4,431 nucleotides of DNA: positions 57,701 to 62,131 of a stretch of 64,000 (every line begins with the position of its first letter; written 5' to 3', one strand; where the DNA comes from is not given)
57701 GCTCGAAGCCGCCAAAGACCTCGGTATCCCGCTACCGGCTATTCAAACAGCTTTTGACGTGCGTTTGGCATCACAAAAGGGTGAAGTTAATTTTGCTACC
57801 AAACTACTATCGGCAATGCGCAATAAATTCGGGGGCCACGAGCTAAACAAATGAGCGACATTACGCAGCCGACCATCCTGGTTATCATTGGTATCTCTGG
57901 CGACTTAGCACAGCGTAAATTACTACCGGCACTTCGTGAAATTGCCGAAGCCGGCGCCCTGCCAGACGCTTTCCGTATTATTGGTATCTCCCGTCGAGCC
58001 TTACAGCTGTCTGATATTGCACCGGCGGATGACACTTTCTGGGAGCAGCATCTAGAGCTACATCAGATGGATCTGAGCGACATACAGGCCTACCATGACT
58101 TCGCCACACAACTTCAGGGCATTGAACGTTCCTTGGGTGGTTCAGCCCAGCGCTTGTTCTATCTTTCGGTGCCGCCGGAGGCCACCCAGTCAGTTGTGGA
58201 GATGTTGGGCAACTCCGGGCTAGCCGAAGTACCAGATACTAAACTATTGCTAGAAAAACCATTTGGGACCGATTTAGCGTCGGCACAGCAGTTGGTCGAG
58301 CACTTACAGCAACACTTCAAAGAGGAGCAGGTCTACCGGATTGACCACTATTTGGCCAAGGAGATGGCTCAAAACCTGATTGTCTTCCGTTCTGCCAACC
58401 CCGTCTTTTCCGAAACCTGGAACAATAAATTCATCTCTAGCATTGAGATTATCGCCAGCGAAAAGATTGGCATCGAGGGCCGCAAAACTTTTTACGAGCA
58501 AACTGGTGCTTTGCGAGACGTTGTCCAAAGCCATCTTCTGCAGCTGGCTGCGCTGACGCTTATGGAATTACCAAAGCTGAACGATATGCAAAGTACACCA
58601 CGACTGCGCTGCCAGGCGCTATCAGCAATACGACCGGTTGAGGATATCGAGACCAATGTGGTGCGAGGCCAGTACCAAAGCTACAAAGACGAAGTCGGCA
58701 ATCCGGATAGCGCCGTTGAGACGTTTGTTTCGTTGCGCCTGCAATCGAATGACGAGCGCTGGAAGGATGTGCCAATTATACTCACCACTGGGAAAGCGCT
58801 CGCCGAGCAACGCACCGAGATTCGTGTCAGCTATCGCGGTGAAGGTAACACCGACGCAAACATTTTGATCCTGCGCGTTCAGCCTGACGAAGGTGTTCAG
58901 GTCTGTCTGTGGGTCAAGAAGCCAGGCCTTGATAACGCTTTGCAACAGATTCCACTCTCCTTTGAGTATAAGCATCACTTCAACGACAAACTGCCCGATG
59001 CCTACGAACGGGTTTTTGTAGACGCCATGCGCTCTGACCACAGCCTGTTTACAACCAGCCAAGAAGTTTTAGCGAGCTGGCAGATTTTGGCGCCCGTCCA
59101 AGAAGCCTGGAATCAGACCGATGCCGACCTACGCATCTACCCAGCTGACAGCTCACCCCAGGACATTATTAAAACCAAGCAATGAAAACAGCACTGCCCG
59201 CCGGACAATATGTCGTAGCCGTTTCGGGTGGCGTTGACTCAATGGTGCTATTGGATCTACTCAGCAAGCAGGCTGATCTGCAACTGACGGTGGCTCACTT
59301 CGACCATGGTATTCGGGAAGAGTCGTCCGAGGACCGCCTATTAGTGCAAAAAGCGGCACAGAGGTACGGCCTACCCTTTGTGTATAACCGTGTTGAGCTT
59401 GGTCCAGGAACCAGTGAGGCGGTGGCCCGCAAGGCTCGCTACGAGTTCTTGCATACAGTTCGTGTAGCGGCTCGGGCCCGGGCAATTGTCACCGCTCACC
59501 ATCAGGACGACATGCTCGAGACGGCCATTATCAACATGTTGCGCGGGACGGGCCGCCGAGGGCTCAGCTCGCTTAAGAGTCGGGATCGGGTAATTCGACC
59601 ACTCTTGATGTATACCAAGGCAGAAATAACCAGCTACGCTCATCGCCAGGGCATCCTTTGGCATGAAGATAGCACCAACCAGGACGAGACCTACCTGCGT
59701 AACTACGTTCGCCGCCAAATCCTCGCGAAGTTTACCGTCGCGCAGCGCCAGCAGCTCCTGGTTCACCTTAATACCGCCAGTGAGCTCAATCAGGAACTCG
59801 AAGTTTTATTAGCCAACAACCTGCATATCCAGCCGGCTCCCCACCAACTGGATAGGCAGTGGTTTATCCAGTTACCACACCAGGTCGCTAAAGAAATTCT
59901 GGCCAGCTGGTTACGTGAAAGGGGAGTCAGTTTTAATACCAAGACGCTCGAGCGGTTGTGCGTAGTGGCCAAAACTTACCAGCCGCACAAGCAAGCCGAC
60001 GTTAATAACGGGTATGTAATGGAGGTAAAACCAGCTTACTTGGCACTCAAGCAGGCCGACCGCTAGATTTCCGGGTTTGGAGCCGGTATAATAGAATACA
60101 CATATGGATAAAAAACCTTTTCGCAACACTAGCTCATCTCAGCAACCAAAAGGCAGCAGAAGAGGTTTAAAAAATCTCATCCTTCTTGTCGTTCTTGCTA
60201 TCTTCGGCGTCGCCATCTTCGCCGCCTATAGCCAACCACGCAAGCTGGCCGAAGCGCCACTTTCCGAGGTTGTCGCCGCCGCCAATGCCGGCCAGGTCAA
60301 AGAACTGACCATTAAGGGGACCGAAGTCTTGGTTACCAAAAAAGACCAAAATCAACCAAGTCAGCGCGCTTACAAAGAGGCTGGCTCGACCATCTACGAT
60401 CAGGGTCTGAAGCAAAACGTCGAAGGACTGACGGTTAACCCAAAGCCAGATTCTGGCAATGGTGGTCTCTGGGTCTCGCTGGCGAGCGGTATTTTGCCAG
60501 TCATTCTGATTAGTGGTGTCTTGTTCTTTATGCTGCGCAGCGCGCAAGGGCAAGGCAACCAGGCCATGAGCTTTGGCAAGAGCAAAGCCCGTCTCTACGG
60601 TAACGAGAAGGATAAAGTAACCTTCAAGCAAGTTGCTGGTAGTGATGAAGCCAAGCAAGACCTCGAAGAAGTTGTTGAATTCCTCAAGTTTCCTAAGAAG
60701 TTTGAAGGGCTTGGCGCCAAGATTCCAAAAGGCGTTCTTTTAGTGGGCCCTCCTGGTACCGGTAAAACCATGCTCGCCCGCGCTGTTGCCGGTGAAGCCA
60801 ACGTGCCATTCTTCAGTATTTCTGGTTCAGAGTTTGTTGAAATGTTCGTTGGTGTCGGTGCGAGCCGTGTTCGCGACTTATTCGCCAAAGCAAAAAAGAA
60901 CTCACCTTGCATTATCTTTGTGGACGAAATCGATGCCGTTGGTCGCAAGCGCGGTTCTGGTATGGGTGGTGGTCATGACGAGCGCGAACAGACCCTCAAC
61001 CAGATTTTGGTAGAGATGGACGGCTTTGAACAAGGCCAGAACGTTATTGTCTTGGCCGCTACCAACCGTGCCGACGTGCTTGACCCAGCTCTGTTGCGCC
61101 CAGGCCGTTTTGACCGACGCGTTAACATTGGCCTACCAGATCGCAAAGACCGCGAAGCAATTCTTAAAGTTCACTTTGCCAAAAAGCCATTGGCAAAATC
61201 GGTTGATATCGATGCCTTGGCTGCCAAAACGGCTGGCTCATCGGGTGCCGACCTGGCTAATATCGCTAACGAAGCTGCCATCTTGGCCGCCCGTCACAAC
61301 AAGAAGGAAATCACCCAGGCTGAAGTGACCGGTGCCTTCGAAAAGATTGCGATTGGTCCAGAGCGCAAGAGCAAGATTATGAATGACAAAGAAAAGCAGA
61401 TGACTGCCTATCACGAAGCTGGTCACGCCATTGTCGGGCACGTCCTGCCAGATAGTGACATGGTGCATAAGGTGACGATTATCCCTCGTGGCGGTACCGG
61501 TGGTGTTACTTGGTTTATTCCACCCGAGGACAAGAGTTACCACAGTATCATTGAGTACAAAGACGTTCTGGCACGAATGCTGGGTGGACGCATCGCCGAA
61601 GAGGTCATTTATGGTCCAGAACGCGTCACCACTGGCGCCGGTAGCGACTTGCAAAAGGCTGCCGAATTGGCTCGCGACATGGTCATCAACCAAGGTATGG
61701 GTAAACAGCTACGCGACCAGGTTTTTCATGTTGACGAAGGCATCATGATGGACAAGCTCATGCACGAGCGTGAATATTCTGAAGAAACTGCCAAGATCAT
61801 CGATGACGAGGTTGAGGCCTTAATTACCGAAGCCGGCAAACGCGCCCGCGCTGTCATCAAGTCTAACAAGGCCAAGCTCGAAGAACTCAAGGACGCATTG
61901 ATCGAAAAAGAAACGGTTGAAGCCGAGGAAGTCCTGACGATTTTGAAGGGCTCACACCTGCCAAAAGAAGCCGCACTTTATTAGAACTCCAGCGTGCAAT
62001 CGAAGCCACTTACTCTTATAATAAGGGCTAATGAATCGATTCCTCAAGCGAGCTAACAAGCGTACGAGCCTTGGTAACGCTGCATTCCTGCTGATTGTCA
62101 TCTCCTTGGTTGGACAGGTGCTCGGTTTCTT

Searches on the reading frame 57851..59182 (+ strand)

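Call 70: search_protein_families(library=pfam, proteins=[window:57851-59182:+], max_evalue=0.0001)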
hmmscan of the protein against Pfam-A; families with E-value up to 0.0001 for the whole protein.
window:57851-59182:+ (444 aa): 2 families
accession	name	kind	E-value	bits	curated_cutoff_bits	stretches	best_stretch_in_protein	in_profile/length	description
PF02781.21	G6PD_C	-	1.5e-76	257.8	27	1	178-435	2-279/296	Glucose-6-phosphate dehydrogenase, C-terminal domain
PF00479.28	G6PD_N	-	2.6e-44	152.5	22.1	1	11-175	1-183/183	Glucose-6-phosphate dehydrogenase, NAD binding domain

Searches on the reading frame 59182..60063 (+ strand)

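Call 70: search_protein_families(library=pfam, proteins=[window:59182-60063:+], max_evalue=0.0001)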
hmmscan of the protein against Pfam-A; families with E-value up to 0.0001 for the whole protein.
window:59182-60063:+ (294 aa): 2 families
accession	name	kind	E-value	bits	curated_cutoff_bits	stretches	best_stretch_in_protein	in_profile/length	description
PF01171.26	ATP_bind_3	-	2.8e-49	167.7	27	1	9-178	1-181/182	PP-loop family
PF01507.26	PAPS_reduct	-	6.5e-06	26.7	22.5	1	10-158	2-154/175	Phosphoadenosine phosphosulfate reductase domain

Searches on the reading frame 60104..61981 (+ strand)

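Call 70: search_protein_families(library=pfam, proteins=[window:60104-61981:+], max_evalue=0.0001)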
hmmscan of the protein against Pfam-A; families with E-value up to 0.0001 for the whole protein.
window:60104-61981:+ (626 aa): 8 families
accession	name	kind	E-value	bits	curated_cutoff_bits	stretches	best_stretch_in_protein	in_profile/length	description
PF01434.24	Peptidase_M41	-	1.4e-59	201.6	29.9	1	425-612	2-190/191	Peptidase family M41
PF00004.35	AAA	-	1.3e-47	162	21.2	1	211-343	1-130/131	ATPase family associated with various cellular activities (AAA)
PF17862.7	AAA_lid_3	-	2e-11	43.7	27.2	1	366-407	1-42/45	AAA+ lid domain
PF07728.20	AAA_5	-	7.9e-07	29.6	22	1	210-331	1-136/139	AAA domain (dynein-related subfamily)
PF06480.20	FtsH_ext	-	5.7e-06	26.9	25.5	0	26-114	2-99/103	FtsH Extracellular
PF06068.19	TIP49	-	1.6e-05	24.7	23.8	1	209-245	51-89/347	TIP49 P-loop domain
PF13191.12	AAA_16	-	4.8e-05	24.4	32.6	0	207-233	23-49/167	AAA ATPase domain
PF20720.3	nSTAND3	-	7e-05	23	27.2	0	211-358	20-153/155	Novel STAND NTPase 3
